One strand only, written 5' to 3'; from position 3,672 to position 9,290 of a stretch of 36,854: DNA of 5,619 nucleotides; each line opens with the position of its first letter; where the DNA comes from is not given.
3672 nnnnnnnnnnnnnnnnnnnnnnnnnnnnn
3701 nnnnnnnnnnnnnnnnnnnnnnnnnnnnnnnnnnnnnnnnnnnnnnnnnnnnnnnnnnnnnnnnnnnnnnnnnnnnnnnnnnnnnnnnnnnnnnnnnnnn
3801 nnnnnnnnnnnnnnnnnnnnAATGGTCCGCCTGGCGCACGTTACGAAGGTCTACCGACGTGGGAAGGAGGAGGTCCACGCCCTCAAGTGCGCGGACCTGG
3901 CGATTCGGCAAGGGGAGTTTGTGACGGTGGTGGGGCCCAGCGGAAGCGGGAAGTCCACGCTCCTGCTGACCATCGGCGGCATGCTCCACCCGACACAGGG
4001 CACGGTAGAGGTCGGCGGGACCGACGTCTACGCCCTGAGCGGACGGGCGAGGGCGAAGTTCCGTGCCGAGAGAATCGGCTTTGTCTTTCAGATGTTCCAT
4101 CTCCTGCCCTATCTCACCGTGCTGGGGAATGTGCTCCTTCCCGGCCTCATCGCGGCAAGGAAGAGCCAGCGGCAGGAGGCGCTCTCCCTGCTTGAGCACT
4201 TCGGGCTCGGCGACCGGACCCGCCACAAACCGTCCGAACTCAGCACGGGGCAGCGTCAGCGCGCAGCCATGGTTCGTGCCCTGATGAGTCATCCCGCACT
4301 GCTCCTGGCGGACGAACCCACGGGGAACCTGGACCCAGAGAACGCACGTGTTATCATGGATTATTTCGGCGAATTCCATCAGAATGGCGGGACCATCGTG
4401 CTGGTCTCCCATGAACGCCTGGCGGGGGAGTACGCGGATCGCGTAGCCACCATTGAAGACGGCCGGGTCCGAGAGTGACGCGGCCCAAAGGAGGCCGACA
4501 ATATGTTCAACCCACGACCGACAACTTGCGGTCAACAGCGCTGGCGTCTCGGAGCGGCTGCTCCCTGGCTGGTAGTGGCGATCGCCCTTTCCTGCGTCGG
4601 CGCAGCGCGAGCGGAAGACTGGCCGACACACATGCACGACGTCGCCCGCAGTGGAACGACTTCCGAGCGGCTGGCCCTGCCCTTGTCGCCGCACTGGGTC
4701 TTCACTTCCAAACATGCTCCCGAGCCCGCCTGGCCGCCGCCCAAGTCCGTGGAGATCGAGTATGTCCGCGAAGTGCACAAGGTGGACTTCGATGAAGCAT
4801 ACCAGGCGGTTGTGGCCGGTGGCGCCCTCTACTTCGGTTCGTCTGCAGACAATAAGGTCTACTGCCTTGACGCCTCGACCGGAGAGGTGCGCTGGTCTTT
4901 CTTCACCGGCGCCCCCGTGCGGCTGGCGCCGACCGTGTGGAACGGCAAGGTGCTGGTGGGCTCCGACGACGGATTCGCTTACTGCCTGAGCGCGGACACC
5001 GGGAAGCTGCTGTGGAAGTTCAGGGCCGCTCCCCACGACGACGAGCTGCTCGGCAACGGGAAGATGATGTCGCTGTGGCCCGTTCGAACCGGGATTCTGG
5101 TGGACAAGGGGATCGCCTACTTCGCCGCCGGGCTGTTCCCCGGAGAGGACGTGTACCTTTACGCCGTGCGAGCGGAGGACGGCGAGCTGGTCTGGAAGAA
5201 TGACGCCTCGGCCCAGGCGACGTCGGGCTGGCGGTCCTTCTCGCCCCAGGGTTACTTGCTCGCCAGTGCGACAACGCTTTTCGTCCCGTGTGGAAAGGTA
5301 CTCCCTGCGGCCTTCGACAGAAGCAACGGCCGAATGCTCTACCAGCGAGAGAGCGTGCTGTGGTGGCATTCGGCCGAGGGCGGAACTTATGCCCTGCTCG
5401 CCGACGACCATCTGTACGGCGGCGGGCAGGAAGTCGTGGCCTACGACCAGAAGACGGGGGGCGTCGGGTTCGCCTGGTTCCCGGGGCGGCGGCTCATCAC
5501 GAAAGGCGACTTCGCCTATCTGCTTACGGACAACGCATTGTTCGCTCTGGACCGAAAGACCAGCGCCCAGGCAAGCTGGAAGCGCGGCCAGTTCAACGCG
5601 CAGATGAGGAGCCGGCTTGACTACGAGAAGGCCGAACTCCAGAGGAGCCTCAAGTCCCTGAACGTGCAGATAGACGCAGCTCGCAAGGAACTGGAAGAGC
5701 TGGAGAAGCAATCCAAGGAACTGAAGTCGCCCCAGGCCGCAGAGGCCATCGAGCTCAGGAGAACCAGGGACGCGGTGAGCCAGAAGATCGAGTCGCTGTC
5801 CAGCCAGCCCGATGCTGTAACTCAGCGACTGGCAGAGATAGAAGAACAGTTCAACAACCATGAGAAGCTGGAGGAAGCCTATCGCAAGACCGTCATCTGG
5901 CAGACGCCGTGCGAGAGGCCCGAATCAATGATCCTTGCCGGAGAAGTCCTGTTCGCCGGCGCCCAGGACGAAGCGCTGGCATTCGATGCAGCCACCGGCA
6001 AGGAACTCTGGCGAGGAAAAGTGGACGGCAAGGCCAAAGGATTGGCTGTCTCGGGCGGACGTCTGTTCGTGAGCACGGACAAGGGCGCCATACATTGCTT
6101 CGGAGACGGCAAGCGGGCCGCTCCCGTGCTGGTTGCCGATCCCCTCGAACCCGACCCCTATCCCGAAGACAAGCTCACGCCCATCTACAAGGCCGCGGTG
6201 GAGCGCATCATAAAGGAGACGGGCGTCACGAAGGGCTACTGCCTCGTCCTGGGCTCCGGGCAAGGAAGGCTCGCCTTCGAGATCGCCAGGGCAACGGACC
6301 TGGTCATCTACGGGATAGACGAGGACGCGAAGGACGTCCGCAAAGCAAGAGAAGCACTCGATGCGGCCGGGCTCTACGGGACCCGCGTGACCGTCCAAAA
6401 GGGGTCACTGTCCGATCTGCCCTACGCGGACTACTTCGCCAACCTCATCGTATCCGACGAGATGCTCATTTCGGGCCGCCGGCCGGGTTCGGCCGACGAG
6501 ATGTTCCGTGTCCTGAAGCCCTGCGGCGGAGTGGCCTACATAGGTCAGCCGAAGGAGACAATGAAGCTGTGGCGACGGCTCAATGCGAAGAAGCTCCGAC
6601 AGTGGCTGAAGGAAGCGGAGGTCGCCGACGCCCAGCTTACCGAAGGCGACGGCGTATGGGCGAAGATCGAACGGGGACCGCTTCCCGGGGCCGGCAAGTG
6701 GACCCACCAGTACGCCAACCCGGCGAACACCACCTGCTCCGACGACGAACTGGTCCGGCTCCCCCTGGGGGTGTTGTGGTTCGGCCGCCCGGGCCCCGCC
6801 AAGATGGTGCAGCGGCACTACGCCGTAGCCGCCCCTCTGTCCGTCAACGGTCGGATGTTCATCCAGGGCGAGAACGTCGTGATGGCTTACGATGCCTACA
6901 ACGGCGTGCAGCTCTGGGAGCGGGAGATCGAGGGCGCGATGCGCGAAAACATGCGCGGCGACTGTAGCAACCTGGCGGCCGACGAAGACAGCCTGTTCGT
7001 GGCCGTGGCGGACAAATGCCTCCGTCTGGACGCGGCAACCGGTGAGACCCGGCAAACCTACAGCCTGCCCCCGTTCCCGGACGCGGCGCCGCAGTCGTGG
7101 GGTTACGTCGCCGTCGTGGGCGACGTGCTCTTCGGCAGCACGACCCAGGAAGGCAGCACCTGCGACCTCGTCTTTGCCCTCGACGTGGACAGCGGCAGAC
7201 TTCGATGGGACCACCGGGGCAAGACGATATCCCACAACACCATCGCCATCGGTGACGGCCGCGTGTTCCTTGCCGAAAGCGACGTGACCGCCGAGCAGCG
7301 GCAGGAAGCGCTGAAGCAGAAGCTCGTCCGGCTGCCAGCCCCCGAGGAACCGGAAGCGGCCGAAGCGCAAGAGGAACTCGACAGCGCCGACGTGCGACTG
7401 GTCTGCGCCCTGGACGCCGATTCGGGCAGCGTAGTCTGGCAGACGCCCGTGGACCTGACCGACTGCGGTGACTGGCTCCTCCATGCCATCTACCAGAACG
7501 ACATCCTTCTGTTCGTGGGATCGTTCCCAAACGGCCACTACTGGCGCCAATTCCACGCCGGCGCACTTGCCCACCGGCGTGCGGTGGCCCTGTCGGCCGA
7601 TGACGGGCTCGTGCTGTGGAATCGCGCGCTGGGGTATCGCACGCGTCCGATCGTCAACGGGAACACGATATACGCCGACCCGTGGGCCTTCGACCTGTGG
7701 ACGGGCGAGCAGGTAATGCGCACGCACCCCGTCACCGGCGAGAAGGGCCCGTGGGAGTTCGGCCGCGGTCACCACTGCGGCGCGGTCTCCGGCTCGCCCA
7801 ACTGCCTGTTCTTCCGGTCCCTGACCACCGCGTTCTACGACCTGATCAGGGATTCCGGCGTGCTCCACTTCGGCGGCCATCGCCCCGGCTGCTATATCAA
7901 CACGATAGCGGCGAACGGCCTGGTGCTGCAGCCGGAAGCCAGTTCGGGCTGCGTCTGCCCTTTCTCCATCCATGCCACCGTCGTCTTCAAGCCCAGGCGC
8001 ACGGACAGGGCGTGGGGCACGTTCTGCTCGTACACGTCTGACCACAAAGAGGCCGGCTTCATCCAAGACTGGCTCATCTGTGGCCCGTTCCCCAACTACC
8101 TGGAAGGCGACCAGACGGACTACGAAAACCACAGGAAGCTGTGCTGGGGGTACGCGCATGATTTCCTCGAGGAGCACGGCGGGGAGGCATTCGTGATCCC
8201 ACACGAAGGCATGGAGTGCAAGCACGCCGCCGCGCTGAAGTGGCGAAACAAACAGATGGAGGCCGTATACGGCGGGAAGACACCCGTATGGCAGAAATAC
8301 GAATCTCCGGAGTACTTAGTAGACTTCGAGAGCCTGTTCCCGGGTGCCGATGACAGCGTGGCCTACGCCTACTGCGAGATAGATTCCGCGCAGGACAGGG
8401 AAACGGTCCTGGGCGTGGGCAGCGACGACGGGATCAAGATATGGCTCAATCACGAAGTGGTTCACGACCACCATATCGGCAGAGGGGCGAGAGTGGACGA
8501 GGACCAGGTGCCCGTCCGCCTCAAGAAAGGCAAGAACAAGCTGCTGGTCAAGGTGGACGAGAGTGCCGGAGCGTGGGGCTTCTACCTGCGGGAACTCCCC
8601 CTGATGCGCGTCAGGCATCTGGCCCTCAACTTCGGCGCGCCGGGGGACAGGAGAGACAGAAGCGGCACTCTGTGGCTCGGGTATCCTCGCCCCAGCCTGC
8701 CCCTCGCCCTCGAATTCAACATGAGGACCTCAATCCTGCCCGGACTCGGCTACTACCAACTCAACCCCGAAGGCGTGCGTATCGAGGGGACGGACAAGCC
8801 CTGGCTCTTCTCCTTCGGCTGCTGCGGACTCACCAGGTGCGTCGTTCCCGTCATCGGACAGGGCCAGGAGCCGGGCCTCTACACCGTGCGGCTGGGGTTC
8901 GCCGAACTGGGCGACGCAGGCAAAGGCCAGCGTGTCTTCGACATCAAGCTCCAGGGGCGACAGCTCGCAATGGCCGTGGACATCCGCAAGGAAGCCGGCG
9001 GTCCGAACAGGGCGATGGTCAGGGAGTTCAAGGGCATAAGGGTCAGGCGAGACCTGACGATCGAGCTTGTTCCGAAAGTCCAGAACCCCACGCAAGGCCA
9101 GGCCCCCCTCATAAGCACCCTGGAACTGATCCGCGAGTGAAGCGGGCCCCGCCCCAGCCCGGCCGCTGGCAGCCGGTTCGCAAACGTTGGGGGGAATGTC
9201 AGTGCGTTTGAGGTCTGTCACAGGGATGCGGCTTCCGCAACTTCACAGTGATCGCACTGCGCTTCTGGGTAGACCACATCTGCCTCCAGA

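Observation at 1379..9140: Tight 4-gene operon coupling a MacB/FtsX-type ABC module to a CPYS thioredoxin-fold anchor protein and a 1545-aa exported multidomain enzyme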

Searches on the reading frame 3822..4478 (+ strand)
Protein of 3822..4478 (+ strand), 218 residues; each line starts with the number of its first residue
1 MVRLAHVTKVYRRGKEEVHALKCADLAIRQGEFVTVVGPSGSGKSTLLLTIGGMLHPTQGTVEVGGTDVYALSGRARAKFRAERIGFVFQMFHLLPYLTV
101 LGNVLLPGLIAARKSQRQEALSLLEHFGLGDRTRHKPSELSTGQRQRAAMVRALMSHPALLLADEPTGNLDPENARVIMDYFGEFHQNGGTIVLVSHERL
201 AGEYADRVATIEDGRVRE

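Call 3: search_protein_families(library=pfam, proteins=[window:3822-4478:+], max_evalue=0.01)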
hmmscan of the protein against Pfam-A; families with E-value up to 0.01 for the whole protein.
window:3822-4478:+ (218 aa): 9 families
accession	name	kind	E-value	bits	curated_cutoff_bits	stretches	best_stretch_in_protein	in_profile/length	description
PF00005.33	ABC_tran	-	3.7e-32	112.2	25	1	23-167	3-136/137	ABC transporter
PF13304.12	AAA_21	-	7.2e-09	36.6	27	1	75-197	173-298/304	AAA domain, putative AbiEii toxin, Type IV TA system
PF13191.12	AAA_16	-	6.7e-06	27.1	32.6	1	17-162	8-137/167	AAA ATPase domain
PF02463.25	SMC_N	-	0.00019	21.4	40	0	31-51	24-44/220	RecF/RecN/SMC N terminal domain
PF13555.12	AAA_29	-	0.00032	20.8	27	1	28-59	19-50/61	P-loop containing region of AAA domain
PF20703.3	nSTAND1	-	0.00048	20.3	27.1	1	28-49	30-51/379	Novel STAND NTPase 1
PF25199.1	nSTAND_NTPase5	-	0.002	18.4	34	1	29-58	39-67/145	Novel STAND NTPase 5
PF13481.12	AAA_25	-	0.002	18.3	27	0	28-50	30-52/195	AAA domain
PF13401.12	AAA_22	-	0.0026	18.5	27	1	30-58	4-35/130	AAA domain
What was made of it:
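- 3822..4478 (+): Gene C: ABC ATPase subunit. ABC_tran scores 112 bits (call 3).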

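Call 4: search_protein_families(library=ncbifam, proteins=[window:3822-4478:+], max_evalue=0.01)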
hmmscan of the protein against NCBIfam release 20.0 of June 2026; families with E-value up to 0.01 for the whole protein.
window:3822-4478:+ (218 aa): 189 families (the best 25 are shown)
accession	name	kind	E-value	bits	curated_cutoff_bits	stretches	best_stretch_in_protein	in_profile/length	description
TIGR02211.1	LolD_lipo_ex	equivalog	5.9e-63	212.3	307.75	1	2-217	2-220/221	lipoprotein-releasing ABC transporter ATP-binding protein LolD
NF038007.1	ABC_ATP_DarD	equivalog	2.4e-56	190.7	375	1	1-215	1-217/218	darobactin export ABC transporter ATP-binding protein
TIGR02673.1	FtsE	equivalog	1.2e-54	185.3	264.85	1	1-214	1-213/214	cell division ATP-binding protein FtsE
NF008639.0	PRK11629.1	equivalog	9.6e-54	182.2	360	1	5-216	10-224/234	lipoprotein-releasing ABC transporter ATP-binding protein LolD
NF007826.0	PRK10535.1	equivalog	1.2e-53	182.4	966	1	3-216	6-221/648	macrolide ABC transporter ATP-binding protein/permease MacB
TIGR02315.1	ABC_phnC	equivalog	2.4e-50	171.2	266.1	1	1-216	1-224/243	phosphonate ABC transporter ATP-binding protein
NF007879.0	PRK10584.1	equivalog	8.1e-50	169.6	336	1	2-218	7-226/228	putative ABC transporter ATP-binding protein YbbA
TIGR02982.1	heterocyst_DevA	subfamily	9.1e-48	162.7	295.8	1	2-216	2-219/220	ABC exporter ATP-binding subunit, DevA family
TIGR03608.1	L_ocin_972_ABC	subfamily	3.2e-47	160.7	254.85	1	16-210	9-205/206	putative bacteriocin export ABC transporter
NF007027.0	PRK09493.1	equivalog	6.3e-44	150.1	379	1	1-217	1-215/240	glutamine ABC transporter ATP-binding protein GlnQ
TIGR02314.1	ABC_MetN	equivalog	7.5e-42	143.5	499.7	1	1-216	1-219/343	methionine ABC transporter ATP-binding protein MetN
NF040933.2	ABC_arch_GlcV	equivalog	2.3e-39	135.3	450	1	2-216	3-220/357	glucose ABC transporter ATP-binding protein GlcV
TIGR04521.1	ECF_ATPase_2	equivalog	4.2e-39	134.3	330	1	3-216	2-223/279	energy-coupling factor transporter ATPase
TIGR01186.1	proV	subfamily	5.5e-38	131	326.6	1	19-216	7-208/363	betaine/proline/choline family ABC transporter ATP-binding protein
NF008428.0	PRK11264.1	equivalog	6.4e-38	130.4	406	1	18-217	16-223/250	L-cystine ABC transporter ATP-binding protein TcyN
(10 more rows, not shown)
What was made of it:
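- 3822..4478 (+): The best NCBIfam hits are LolD, DarD, FtsE and MacB, all below their cut-offs (call 4).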

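Call 82: search_protein_families(library=padloc, proteins=[window:3822-4478:+], max_evalue=0.001)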
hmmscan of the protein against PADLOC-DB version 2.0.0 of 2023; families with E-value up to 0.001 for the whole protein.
window:3822-4478:+ (218 aa): 4 families
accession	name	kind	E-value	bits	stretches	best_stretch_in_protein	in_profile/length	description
PDLC04135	mad3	-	1.4e-26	91.9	2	131-213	255-339/374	mads_3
PDLC02980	AriA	-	3.4e-10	38.4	1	104-197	202-298/304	-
PDLC04140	mad8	-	4.6e-07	27.6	1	15-58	11-54/314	mads_8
PDLC04213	HEC-02A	-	0.00039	18.1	0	156-199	230-273/337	-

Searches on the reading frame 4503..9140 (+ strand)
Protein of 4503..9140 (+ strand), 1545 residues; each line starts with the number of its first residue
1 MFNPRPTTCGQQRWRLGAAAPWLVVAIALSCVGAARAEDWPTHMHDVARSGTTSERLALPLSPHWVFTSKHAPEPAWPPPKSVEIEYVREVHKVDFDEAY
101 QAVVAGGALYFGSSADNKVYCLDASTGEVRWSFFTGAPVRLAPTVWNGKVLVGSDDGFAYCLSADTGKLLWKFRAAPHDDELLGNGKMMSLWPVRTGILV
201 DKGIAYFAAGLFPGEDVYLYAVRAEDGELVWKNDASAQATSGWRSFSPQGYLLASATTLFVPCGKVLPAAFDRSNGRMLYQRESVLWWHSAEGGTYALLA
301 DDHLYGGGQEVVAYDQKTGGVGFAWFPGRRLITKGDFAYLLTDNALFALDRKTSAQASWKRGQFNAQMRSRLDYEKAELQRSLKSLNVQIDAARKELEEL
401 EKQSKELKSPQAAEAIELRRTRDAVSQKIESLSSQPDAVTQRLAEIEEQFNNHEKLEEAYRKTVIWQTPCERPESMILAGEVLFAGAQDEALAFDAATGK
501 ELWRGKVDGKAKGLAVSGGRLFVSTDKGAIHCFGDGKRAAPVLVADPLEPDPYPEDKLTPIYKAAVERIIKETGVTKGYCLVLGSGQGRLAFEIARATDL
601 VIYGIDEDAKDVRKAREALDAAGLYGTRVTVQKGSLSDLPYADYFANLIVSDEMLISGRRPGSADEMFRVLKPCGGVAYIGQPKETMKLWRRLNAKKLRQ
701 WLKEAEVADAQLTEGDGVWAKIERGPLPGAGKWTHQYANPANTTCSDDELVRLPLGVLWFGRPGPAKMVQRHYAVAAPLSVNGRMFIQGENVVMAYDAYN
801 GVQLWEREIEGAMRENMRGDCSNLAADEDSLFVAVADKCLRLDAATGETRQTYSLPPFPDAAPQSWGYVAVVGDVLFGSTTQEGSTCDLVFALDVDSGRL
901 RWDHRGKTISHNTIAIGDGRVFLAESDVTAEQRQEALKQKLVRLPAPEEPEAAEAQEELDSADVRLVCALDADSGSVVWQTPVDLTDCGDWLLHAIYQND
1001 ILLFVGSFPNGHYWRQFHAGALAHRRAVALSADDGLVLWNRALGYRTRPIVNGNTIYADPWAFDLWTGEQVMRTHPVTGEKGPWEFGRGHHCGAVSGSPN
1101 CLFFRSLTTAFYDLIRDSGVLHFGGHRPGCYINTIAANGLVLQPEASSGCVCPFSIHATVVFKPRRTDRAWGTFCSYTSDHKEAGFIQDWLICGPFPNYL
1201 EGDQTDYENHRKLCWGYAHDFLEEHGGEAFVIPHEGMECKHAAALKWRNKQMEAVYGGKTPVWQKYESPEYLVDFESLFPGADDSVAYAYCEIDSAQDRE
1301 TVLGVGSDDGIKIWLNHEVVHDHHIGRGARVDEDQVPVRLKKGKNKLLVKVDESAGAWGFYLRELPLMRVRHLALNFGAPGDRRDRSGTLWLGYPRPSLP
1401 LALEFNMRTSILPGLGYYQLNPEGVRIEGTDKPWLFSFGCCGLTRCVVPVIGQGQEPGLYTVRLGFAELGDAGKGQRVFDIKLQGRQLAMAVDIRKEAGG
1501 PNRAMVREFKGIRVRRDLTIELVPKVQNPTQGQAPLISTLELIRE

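Call 3: search_protein_families(library=pfam, proteins=[window:4503-9140:+], max_evalue=0.01)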
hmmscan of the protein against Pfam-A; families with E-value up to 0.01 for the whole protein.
window:4503-9140:+ (1545 aa): 8 families
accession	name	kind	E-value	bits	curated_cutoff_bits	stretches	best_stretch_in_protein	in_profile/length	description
PF13360.13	PQQ_2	-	2.4e-41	142.4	27.6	4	100-320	29-228/233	Outer membrane protein assembly factor BamB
PF01011.28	PQQ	-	2.6e-16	59.9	26.7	0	96-134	47-84/595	Glucose/ethanol/alcohol dehydrogenase, beta-propeller domain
PF13570.13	Beta-prop_ACSF4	-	1.8e-15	57.6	133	1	109-174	64-130/329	Beta-alanine-activating enzyme, beta-propeller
PF13649.12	Methyltransf_25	-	1.2e-09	39.2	27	1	581-675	2-97/97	Methyltransferase domain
PF13847.12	Methyltransf_31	-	1.5e-09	38.1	27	1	583-690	10-122/145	Methyltransferase domain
PF11721.14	Malectin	-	2.5e-09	37.8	23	1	1455-1515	72-131/163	Malectin domain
PF08241.18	Methyltransf_11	-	8.6e-08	33.2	21.2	1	582-675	2-91/95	Methyltransferase domain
PF25292.1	Beta-prop_CGLA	-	3e-05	24.1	26.8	0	149-175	46-71/316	Lambda-carrageenase beta-propeller domain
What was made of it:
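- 4503..9140 (+): Gene D: 1545-aa exported multidomain protein. Layout: signal peptide aa 1-37; propeller 1 aa ~38-540 with a coiled-coil insert at 366-462; methyltransferase fold aa ~560-700; propeller 2 aa ~720-1165; weak PA14-like insert aa ~1176-1395; malectin aa ~1400-1545. Pfam hits PQQ_2 (142 bits), Methyltransf_25 (39 bits) and Malectin (37.8 bits) (call 3).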

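Call 4: search_protein_families(library=ncbifam, proteins=[window:4503-9140:+], max_evalue=0.01)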
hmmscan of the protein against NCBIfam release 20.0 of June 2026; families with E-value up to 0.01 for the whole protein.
window:4503-9140:+ (1545 aa): 14 families
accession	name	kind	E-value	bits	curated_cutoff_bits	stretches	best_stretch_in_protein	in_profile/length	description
TIGR03300.1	assembly_YfgL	equivalog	1.8e-21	76.3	285.2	2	91-234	88-217/377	outer membrane protein assembly factor BamB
TIGR03075.1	PQQ_enz_alc_DH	subfamily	8.8e-19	67.5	480.05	3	104-185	118-208/530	PQQ-dependent dehydrogenase, methanol/ethanol family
NF053615.1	SerThrKinAfsKStmc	equivalog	3.8e-17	62.2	1300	2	102-174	701-771/809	protein serine/threonine kinase AfsK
TIGR04528.1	acido_non_PQQ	subfamily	4.1e-17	62.1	650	1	775-907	51-182/493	acido-empty-quinoprotein group A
NF008351.0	PRK11138.1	equivalog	6.5e-15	54.5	423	2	103-174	117-187/394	outer membrane protein assembly factor BamB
NF041516.1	PA2928_fam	subfamily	1.8e-09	37.5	70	0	490-528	70-112/376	PA2928 family protein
TIGR03074.1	PQQ_membr_DH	subfamily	1.6e-07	29.6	832.65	0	870-981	338-449/783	membrane-bound PQQ-dependent dehydrogenase, glucose/quinate/shikimate family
NF045487.1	ASRP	equivalog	2.1e-06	26.6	300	1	366-461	361-456/593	archaea-specific SMC-related protein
NF008823.0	PRK11873.1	subfamily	3e-06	26.9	263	1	581-678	82-180/272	arsenite methyltransferase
NF050114.1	Rv3212_fam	equivalog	0.001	18.4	150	0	71-138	36-102/393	Rv3212 family protein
NF050150.1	RiPP_MTase_ApyS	equivalog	0.0019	17.5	400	1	580-636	145-201/323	RiPP biosynthesis methyltransferase ApyS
NF003034.1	PRK03918.1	equivalog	0.0026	15.8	700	1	370-462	248-342/878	DNA double-strand break repair ATPase Rad50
TIGR04211.1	SH3_and_anchor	equivalog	0.0041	16.7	65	1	377-486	69-177/198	TIGR04211 family SH3 domain-containing protein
NF041675.1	sarc_dimgly_tmase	equivalog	0.0091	15.9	550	0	576-679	66-169/278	sarcosine/dimethylglycine N-methyltransferase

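Call 19: search_solved_structures(query=window:4503-9137:+, max_evalue=0.01)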
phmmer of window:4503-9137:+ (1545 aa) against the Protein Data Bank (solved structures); distinct sequences matched with E-value up to 0.01: 42.
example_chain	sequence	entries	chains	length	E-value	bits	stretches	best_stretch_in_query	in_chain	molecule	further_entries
8prj_A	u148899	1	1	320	3.9e-32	113.5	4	102-176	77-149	v31Bagel8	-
8prs_A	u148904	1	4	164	1.4e-16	61.9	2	102-176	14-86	nvBagel4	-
7eq5_A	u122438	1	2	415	7.1e-15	56.3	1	99-175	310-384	Membrane associated protein kinase with beta-propeller domain, pyrrolo-quinoline quinone b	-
8pra_A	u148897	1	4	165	1.5e-14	55.2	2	102-176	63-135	Cell surface protein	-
7evf_AA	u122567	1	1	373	3.5e-14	54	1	98-175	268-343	PQQ_3 domain-containing protein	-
7cqy_A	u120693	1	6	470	1.4e-12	48.7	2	116-327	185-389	Tetrathionate hydrolase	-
6l8a_A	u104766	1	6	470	1.9e-12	48.2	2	116-327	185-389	Tetrathionate hydrolase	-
7dxn_A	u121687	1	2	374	2e-12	48.2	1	98-175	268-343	Membrane associated protein kinase with beta-propeller domain, pyrrolo-quinoline quinone b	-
3dlc_A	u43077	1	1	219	1.1e-11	45.8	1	556-699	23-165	Putative S-adenosyl-L-methionine-dependent Methyltransferase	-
6tjc_A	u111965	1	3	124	1.3e-08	35.5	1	99-162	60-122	Cake3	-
4hdj_A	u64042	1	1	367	2e-08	34.9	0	103-175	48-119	Outer membrane protein assembly factor BamB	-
9pxg_B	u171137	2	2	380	2.4e-08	34.6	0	103-174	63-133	Outer membrane protein assembly factor BamB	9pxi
8pro_A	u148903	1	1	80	9.2e-08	32.7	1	102-173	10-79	Cell surface protein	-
8prd_A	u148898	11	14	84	1e-07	32.5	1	102-173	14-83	Cell surface protein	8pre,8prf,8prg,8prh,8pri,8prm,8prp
6tjb_A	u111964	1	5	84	4e-07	30.6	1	99-162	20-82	Cake2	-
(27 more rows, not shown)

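Call 82: search_protein_families(library=padloc, proteins=[window:4503-9140:+], max_evalue=0.001)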
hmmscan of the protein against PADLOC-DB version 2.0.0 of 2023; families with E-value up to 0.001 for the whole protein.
window:4503-9140:+ (1545 aa): 2 families
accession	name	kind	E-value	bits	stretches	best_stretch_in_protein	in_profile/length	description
PDLC04134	mad2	-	1.2e-08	32.2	1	561-705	275-416/492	mads_2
PDLC03863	LmuB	-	4.6e-05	20.3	1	337-462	180-297/610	-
